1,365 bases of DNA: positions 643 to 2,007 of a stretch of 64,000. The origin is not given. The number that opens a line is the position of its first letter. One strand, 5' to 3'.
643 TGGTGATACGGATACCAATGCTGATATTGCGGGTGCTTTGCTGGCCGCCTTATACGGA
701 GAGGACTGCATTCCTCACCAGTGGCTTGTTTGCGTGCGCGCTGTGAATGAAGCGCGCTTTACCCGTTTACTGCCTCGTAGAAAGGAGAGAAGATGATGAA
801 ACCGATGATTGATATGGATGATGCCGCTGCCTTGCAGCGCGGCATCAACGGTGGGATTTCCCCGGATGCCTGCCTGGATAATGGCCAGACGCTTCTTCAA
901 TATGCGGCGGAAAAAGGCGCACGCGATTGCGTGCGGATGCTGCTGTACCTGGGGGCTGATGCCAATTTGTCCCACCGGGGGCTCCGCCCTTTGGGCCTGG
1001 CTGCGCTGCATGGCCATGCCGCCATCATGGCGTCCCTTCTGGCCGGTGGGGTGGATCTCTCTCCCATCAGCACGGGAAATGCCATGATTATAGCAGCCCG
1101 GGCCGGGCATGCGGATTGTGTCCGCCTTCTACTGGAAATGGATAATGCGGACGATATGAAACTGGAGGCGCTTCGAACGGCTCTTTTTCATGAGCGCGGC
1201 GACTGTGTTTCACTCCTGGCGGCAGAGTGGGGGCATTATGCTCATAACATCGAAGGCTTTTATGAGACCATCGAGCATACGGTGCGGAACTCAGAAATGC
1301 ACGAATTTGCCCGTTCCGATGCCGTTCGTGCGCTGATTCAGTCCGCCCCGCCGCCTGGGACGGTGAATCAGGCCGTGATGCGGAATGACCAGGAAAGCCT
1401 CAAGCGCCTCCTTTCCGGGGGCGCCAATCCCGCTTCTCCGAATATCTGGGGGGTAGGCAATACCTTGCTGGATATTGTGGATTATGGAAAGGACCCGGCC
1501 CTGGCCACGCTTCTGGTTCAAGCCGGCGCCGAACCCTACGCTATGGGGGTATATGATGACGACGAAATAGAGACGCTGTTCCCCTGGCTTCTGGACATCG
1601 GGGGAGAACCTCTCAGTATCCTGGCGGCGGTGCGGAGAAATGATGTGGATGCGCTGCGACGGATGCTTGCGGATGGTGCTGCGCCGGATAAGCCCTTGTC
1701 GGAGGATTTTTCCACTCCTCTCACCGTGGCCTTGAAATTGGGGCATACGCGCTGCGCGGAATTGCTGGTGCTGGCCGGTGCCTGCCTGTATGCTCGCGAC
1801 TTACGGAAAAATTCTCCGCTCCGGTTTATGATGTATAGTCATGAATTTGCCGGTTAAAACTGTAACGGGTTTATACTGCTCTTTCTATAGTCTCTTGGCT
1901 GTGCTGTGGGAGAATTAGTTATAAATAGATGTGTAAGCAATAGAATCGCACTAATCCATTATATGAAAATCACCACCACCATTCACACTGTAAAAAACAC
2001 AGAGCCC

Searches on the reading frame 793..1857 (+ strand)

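Call 49: search_protein_families(library=pfam, proteins=[window:793-1857:+], max_evalue=0.0001)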
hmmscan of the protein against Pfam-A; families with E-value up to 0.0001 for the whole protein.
window:793-1857:+ (354 aa): 6 families
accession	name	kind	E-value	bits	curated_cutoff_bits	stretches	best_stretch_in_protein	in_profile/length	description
PF12796.13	Ank_2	-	4e-25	88.6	27.3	2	21-89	19-86/90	Ankyrin repeats (3 copies)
PF13637.12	Ank_4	-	1.6e-21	76.3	22.7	0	35-78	1-45/50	Ankyrin repeats (many copies)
PF00023.36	Ank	-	3.4e-21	74.6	21.1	1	30-59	1-30/33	Ankyrin repeat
PF13606.12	Ank_3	-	2.4e-11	43.1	22.3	0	30-58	1-29/30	Ankyrin repeat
PF13857.12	Ank_5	-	8.9e-10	39.2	27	0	82-117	1-38/56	Ankyrin repeats (many copies)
PF24521.3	Ank_KRIT1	-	5.3e-08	33.1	80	0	95-120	47-72/149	KRIT1 ankyrin-repeats domain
